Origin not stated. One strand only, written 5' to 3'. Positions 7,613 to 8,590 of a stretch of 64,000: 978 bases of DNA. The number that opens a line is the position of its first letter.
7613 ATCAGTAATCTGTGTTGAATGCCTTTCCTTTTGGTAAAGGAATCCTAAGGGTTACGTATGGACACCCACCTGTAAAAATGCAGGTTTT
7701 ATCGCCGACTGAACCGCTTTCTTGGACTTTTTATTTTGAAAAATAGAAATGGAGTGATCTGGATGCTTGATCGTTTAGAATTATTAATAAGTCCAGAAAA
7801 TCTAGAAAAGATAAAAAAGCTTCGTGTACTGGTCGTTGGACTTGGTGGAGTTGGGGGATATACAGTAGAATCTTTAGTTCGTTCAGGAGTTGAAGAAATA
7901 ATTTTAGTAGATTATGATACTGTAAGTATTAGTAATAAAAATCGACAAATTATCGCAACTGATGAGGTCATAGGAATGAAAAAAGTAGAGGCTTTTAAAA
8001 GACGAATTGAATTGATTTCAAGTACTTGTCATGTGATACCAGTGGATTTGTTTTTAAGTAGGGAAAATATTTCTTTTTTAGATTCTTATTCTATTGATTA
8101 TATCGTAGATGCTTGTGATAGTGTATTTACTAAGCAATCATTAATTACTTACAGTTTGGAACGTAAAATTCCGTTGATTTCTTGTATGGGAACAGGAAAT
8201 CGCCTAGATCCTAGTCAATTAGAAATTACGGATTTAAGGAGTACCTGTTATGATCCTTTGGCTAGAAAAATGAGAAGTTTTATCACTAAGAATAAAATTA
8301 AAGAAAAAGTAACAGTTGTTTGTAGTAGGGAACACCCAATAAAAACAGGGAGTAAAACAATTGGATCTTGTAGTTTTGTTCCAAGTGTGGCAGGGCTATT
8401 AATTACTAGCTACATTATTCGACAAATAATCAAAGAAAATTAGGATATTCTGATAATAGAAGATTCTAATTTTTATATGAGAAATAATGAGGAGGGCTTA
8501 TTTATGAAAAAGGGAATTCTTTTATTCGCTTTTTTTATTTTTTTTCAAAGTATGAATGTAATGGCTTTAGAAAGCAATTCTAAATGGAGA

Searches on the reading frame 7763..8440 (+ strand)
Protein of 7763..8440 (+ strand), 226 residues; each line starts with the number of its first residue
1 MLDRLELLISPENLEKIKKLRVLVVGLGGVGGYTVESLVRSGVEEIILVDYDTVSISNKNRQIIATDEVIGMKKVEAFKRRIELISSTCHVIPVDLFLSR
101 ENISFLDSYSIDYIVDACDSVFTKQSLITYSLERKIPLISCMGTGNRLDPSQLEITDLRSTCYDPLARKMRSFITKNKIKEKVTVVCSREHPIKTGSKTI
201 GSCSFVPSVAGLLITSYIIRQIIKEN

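Call 11: find_homologous_proteins(query=window:7763-8440:+)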
Query window:7763-8440:+ (226 aa): 7658 proteins with E <= 0.001 among 8000 candidates; the best 120 are listed.
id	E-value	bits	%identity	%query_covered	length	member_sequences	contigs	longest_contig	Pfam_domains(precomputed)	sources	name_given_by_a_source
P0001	3.0e-139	480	100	100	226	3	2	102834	PF00899.28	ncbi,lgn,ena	-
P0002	2.3e-111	389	80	95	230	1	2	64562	PF00899.28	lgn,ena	-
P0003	1.0e-109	383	79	100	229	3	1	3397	PF00899.28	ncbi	-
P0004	2.7e-99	349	73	100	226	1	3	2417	PF00899.28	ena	-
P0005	7.9e-99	348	71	100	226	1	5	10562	PF00899.28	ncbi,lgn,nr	ncbi:MAG: tRNA threonylcarbamoyladenosine dehydratase [Bacilli bacterium]|nr:tRNA threonylcarbamoyla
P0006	1.0e-98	347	71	100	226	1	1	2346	PF00899.28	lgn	-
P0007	1.0e-98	347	72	99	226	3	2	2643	PF00899.28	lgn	-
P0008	1.1e-98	347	72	100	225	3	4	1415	PF00899.28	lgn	-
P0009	1.5e-98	347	71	100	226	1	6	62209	PF00899.28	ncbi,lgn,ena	-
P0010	5.2e-98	345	71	100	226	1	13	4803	PF00899.28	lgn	-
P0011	1.9e-97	343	71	100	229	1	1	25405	PF00899.28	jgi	-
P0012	4.8e-97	342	72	100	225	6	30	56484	PF00899.28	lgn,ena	-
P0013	1.1e-96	341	70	99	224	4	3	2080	PF00899.28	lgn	-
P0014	1.9e-96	340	70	100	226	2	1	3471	PF00899.28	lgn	-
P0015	5.1e-96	338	70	99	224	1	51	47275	PF00899.28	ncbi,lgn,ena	-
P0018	1.1e-95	337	70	99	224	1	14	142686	PF00899.28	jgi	-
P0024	1.0e-80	288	59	100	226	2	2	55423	PF00899.28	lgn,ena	-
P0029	2.4e-73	264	57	100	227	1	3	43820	PF00899.28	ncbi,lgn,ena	-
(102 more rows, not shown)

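Call 12: search_protein_families(library=pfam, proteins=[window:7763-8440:+])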
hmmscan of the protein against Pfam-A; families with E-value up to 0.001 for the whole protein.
window:7763-8440:+ (226 aa): 1 family
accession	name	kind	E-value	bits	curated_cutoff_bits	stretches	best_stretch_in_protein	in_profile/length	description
PF00899.27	ThiF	-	2.7e-36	125.3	28.1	1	8-219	9-199/238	ThiF family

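Call 14: find_encoding_contigs(protein=P0001, flank=3000, max_places=4)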
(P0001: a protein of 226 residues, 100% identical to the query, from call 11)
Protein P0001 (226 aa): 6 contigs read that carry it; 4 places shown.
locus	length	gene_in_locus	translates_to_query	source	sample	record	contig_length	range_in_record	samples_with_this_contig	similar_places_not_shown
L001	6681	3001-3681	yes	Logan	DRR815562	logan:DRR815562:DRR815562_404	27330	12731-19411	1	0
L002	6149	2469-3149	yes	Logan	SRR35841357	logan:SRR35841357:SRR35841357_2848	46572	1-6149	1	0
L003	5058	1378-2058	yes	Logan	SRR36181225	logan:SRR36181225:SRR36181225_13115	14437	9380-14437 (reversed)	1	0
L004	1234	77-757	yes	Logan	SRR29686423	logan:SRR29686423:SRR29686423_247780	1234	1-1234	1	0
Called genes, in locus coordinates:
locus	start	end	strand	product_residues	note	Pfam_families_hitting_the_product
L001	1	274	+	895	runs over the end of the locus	PF09586:YfhO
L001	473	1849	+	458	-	PF28494:GlyRS_ins_1 (faint), PF00587:tRNA-synt_2b, PF03129:HGTP_anticodon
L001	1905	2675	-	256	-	PF12146:Hydrolase_4, PF00561:Abhydrolase_1, PF12697:Abhydrolase_6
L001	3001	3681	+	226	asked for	PF00899:ThiF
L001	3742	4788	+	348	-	-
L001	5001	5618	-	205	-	PF01726:LexA_DNA_bind, PF00717:Peptidase_S24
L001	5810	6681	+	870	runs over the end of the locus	PF02739:5_3_exonuc_N, PF01367:5_3_exonuc, PF22619:DNA_polI_exo1, PF00476:DNA_pol_A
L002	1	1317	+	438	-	?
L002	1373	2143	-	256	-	PF12146:Hydrolase_4, PF00561:Abhydrolase_1, PF12697:Abhydrolase_6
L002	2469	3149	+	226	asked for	PF00899:ThiF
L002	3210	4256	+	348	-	-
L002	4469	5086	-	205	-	PF01726:LexA_DNA_bind, PF00717:Peptidase_S24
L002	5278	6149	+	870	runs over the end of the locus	PF02739:5_3_exonuc_N, PF01367:5_3_exonuc, PF22619:DNA_polI_exo1, PF00476:DNA_pol_A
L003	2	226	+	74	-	?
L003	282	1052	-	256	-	PF12146:Hydrolase_4, PF00561:Abhydrolase_1, PF12697:Abhydrolase_6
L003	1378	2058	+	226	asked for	PF00899:ThiF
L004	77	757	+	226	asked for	PF00899:ThiF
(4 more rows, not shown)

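Call 15: find_related_loci(query=A1, collection=genome_contigs, flank=2500)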
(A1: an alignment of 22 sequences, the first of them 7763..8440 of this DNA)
Query A1 (226 aa) in genome_contigs; peptide patterns used: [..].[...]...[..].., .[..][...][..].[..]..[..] (x = any residue, [..] = any of these).
600 stretches matched a pattern (row limit reached: there are more); 598 encode a relative of the query (tblastn E <= 1e-3); the best 80 are kept; 80 distinct loci.
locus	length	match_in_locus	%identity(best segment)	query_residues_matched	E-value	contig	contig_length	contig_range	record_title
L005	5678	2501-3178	58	1-226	2e-78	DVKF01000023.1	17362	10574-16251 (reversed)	MAG TPA_asm: Candidatus Scybalousia intestinigallinarum isolate CHK193-12526 CHK193__C97556_L17362_ERR3414588, whole gen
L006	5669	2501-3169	52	2-225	3e-62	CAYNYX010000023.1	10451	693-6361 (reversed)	MAG TPA_asm: uncultured Muribaculaceae bacterium isolate SRP192927_co3_631 genome assembly, contig: NODE_16172_length_10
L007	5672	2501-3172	49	1-225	5e-60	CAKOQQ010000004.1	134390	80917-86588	MAG: uncultured Bacilli bacterium isolate REFINED_METABAT215_TOP10_CONTIGS_1500_ASSEMBLY_K77_MERGED__Hadza_PheChl_Fiber-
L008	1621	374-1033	49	1-223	3e-61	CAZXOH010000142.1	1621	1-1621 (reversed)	MAG TPA_asm: uncultured Muribaculaceae bacterium isolate binchicken_co323_76 genome assembly, contig: NODE_87135_length_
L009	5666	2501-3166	44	1-225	6e-59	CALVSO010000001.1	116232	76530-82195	MAG: uncultured Bacilli bacterium isolate BRZ_CH__bin62 genome assembly, contig: BRZ_CH__NODE_310_length_116232_cov_22.2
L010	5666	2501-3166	52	2-225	2e-58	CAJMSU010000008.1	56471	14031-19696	TPA_asm: uncultured bacterium isolate SRR5519181-bin.25 genome assembly, contig: NODE_314_length_56471_cov_6.781374, who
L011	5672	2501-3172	47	1-224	4e-58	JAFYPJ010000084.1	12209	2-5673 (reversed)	MAG: Clostridia bacterium isolate RGIG7300 Water_buffalos_Cecum-4__c485067, whole genome shotgun sequence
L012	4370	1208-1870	44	1-224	4e-58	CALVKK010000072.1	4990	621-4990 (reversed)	MAG: uncultured Bacilli bacterium isolate BRZ_NT__bin8 genome assembly, contig: BRZ_NT__NODE_18848_length_4990_cov_4.034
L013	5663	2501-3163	47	1-223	5e-58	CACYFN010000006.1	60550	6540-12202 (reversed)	MAG: uncultured Erysipelotrichaceae bacterium isolate RUG11890 genome assembly, contig: RUG11890_asm_6, whole genome sho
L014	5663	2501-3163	50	2-222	2e-56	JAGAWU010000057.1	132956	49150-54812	MAG: Bacilli bacterium isolate RGIG8845 Water_deer_Omasum-1__c229108, whole genome shotgun sequence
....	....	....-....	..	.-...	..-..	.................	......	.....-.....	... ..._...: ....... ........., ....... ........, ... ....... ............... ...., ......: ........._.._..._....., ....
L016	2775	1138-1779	52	3-217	1e-56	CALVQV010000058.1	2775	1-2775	MAG: uncultured Bacilli bacterium isolate BRZ_KF__bin17 genome assembly, contig: BRZ_KF__NODE_62704_length_2775_cov_6.99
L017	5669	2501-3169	48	1-223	3e-56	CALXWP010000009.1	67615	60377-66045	MAG: uncultured Clostridia bacterium isolate BRZ_FH__bin30 genome assembly, contig: BRZ_FH__NODE_487_length_67615_cov_29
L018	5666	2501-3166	45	1-223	3e-56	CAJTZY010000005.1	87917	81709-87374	MAG TPA_asm: uncultured Bacilli bacterium isolate MGBC122614 genome assembly, contig: MGBC122614.5, whole genome shotgun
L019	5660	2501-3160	47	1-223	3e-56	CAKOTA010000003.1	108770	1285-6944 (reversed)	MAG: uncultured Bacilli bacterium isolate REFINED_METABAT215_TOP10_CONTIGS_1500_ASSEMBLY_K77_MERGED__Hadza_MoBio_hadza-E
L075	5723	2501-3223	39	2-225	4e-51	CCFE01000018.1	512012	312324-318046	Bacillus rubiinfantis genome assembly., contig: contig00018, whole genome shotgun sequence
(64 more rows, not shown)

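Call 17: find_encoding_contigs(protein=P0002, flank=2000, max_places=2)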
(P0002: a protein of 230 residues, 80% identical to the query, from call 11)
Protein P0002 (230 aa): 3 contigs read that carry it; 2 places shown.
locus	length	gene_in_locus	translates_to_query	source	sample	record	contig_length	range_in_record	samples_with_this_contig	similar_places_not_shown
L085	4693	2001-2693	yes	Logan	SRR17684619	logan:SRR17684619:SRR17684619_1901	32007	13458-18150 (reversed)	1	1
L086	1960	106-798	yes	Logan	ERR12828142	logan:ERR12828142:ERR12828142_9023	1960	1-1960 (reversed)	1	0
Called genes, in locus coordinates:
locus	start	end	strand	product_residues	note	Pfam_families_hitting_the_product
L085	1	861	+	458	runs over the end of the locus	PF28494:GlyRS_ins_1 (faint), PF00587:tRNA-synt_2b, PF03129:HGTP_anticodon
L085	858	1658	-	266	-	PF12146:Hydrolase_4 (weak), PF00561:Abhydrolase_1, PF12697:Abhydrolase_6, PF08386:Abhydrolase_4 (faint)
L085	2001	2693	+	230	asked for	PF00899:ThiF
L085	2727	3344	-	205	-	PF01726:LexA_DNA_bind, PF00717:Peptidase_S24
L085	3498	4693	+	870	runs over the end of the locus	PF02739:5_3_exonuc_N, PF01367:5_3_exonuc, PF22619:DNA_polI_exo1, PF00476:DNA_pol_A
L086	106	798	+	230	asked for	PF00899:ThiF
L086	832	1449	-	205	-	PF01726:LexA_DNA_bind, PF00717:Peptidase_S24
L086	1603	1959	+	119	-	?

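Call 18: find_encoding_contigs(protein=P0009, flank=2000, max_places=2)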
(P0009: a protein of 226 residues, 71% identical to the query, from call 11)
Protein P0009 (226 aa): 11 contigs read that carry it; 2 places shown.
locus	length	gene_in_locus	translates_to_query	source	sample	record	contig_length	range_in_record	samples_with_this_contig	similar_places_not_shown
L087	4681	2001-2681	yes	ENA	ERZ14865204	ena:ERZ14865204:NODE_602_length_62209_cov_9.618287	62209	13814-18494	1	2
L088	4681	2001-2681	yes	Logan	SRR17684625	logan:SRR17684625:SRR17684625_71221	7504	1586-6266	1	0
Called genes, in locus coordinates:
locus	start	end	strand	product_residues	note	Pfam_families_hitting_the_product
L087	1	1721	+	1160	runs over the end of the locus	PF00092:VWA, PF13519:VWA_2, PF03382:DUF285, PF13855:LRR_8 (faint), PF24758:LRR_At5g56370 (faint), PF03382:DUF285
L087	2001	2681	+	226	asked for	PF00899:ThiF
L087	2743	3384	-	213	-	PF01726:LexA_DNA_bind, PF00717:Peptidase_S24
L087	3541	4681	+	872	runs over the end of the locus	PF02739:5_3_exonuc_N, PF01367:5_3_exonuc, PF22619:DNA_polI_exo1, PF00476:DNA_pol_A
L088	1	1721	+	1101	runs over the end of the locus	?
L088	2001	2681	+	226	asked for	PF00899:ThiF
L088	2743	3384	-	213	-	PF01726:LexA_DNA_bind, PF00717:Peptidase_S24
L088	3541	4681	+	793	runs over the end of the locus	?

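Call 19: find_encoding_contigs(protein=P0012, flank=2000, max_places=2)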
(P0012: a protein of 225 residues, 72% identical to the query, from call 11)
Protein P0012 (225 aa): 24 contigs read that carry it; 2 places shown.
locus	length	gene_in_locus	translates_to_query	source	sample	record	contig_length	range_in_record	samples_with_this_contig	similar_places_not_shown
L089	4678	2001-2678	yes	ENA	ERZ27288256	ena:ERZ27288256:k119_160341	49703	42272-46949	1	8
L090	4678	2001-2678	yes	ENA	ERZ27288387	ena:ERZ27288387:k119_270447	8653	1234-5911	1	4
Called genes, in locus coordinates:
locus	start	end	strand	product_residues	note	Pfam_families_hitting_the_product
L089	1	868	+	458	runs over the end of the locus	PF28494:GlyRS_ins_1 (faint), PF00587:tRNA-synt_2b, PF03129:HGTP_anticodon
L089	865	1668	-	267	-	PF12146:Hydrolase_4 (weak), PF00561:Abhydrolase_1, PF12697:Abhydrolase_6, PF08386:Abhydrolase_4 (faint)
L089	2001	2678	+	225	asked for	PF00899:ThiF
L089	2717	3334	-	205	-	PF01726:LexA_DNA_bind, PF00717:Peptidase_S24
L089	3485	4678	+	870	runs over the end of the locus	PF02739:5_3_exonuc_N, PF01367:5_3_exonuc, PF22619:DNA_polI_exo1, PF00476:DNA_pol_A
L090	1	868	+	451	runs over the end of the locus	PF28494:GlyRS_ins_1 (faint), PF00587:tRNA-synt_2b, PF03129:HGTP_anticodon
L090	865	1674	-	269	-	PF00561:Abhydrolase_1, PF12146:Hydrolase_4 (weak), PF12697:Abhydrolase_6, PF08386:Abhydrolase_4 (faint)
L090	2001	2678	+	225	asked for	PF00899:ThiF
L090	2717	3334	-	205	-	PF01726:LexA_DNA_bind, PF00717:Peptidase_S24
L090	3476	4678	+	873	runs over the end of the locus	PF02739:5_3_exonuc_N, PF01367:5_3_exonuc, PF22619:DNA_polI_exo1, PF00476:DNA_pol_A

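Call 20: find_encoding_contigs(protein=P0015, flank=2000, max_places=2)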
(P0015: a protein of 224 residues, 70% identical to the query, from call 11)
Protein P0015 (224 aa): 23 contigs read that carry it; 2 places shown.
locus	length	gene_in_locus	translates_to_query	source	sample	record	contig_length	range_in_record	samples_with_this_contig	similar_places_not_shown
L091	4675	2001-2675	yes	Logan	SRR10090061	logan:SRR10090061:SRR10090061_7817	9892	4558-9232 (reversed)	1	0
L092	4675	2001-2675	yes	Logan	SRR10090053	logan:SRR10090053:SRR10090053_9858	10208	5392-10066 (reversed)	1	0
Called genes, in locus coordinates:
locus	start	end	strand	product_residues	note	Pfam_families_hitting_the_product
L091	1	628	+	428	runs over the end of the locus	?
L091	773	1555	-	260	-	PF12146:Hydrolase_4, PF00561:Abhydrolase_1, PF12697:Abhydrolase_6, PF00561:Abhydrolase_1 (weak), PF08386:Abhydrolase_4 (weak)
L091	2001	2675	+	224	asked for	PF00899:ThiF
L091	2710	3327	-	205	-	PF01726:LexA_DNA_bind, PF13412:HTH_24 (faint), PF00717:Peptidase_S24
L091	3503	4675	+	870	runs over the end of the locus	PF02739:5_3_exonuc_N, PF01367:5_3_exonuc, PF22619:DNA_polI_exo1, PF00476:DNA_pol_A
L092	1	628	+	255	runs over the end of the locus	?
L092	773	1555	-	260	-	PF12146:Hydrolase_4, PF00561:Abhydrolase_1, PF12697:Abhydrolase_6, PF00561:Abhydrolase_1 (weak), PF08386:Abhydrolase_4 (weak)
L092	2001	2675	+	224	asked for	PF00899:ThiF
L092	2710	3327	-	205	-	PF01726:LexA_DNA_bind, PF13412:HTH_24 (faint), PF00717:Peptidase_S24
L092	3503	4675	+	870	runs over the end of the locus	PF02739:5_3_exonuc_N, PF01367:5_3_exonuc, PF22619:DNA_polI_exo1, PF00476:DNA_pol_A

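Call 21: find_encoding_contigs(protein=P0018, flank=2000, max_places=2)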
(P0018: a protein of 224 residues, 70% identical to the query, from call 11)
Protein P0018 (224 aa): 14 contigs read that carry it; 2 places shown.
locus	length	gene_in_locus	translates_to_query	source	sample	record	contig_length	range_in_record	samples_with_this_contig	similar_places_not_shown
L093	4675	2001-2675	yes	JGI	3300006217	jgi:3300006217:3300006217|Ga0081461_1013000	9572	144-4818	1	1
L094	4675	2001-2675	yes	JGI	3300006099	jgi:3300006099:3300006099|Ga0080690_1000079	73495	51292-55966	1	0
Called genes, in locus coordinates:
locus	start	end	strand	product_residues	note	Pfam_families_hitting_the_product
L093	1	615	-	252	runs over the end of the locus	?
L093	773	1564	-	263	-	PF00561:Abhydrolase_1, PF12146:Hydrolase_4, PF12697:Abhydrolase_6, PF08386:Abhydrolase_4 (weak)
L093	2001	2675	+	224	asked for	PF00899:ThiF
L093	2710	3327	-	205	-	PF01726:LexA_DNA_bind, PF13412:HTH_24 (faint), PF00717:Peptidase_S24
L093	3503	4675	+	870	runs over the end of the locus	PF02739:5_3_exonuc_N, PF01367:5_3_exonuc, PF22619:DNA_polI_exo1, PF00476:DNA_pol_A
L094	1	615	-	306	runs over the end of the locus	PF12784:PDDEXK_2, PF27070:HTH_Rpn_C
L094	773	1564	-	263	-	PF00561:Abhydrolase_1, PF12146:Hydrolase_4, PF12697:Abhydrolase_6, PF08386:Abhydrolase_4 (weak)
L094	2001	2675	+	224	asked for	PF00899:ThiF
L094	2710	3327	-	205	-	PF01726:LexA_DNA_bind, PF13412:HTH_24 (faint), PF00717:Peptidase_S24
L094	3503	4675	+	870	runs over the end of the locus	PF02739:5_3_exonuc_N, PF01367:5_3_exonuc, PF22619:DNA_polI_exo1, PF00476:DNA_pol_A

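Call 22: find_encoding_contigs(protein=P0024, flank=2000, max_places=2)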
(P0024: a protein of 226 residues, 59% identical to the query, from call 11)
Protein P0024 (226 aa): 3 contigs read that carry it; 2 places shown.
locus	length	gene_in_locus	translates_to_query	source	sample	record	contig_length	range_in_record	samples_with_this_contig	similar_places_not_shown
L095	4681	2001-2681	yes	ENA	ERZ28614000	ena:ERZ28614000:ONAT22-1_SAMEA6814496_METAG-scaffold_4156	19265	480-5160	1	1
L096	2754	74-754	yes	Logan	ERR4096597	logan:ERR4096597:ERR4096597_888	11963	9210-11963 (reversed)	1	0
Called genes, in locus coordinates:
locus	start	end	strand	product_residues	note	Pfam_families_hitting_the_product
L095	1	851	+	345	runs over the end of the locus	-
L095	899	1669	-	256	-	PF06342:DUF1057 (weak), PF12146:Hydrolase_4, PF00561:Abhydrolase_1, PF12697:Abhydrolase_6, PF00561:Abhydrolase_1 (weak)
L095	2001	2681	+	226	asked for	PF00899:ThiF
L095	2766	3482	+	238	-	-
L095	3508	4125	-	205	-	PF01726:LexA_DNA_bind, PF00717:Peptidase_S24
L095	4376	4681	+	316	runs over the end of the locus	PF01699:Na_Ca_ex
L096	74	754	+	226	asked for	PF00899:ThiF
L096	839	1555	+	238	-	-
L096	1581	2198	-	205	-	PF01726:LexA_DNA_bind, PF00717:Peptidase_S24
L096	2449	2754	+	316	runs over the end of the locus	PF01699:Na_Ca_ex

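Call 23: find_encoding_contigs(protein=P0029, flank=2000, max_places=2)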
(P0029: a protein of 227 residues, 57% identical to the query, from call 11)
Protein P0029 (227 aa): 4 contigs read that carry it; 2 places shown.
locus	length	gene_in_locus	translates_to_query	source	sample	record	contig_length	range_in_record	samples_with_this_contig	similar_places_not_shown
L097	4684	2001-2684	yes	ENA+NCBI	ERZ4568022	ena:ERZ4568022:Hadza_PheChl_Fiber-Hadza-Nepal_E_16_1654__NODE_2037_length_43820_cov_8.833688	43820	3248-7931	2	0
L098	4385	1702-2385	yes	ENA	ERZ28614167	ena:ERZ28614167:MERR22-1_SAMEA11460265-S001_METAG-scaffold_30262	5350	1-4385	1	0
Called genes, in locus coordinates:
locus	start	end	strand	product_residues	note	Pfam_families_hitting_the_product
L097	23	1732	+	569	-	PF12733:Cadherin-like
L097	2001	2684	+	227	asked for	PF00899:ThiF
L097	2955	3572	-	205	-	PF01726:LexA_DNA_bind, PF00717:Peptidase_S24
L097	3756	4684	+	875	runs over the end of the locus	PF02739:5_3_exonuc_N, PF01367:5_3_exonuc, PF22619:DNA_polI_exo1, PF00476:DNA_pol_A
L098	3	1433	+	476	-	?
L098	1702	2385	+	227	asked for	PF00899:ThiF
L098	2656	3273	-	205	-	PF01726:LexA_DNA_bind, PF00717:Peptidase_S24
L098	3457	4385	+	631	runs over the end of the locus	?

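Call 52: list_cluster_members(proteins=[P0001, P0003, P0009])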
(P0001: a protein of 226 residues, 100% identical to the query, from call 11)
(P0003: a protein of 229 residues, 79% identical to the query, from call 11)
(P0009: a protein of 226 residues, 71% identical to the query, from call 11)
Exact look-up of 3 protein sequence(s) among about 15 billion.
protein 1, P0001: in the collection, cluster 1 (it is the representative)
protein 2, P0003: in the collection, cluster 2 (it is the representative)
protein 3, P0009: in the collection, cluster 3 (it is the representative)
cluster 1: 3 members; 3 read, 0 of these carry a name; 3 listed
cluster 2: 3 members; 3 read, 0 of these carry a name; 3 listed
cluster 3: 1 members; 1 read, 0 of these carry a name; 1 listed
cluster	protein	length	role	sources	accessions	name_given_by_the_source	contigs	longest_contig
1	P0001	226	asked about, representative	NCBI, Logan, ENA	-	-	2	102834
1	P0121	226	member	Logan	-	-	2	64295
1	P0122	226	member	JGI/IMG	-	-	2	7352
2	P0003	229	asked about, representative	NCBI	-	-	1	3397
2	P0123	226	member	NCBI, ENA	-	-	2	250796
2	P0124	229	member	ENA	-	-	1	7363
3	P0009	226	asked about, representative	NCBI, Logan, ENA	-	-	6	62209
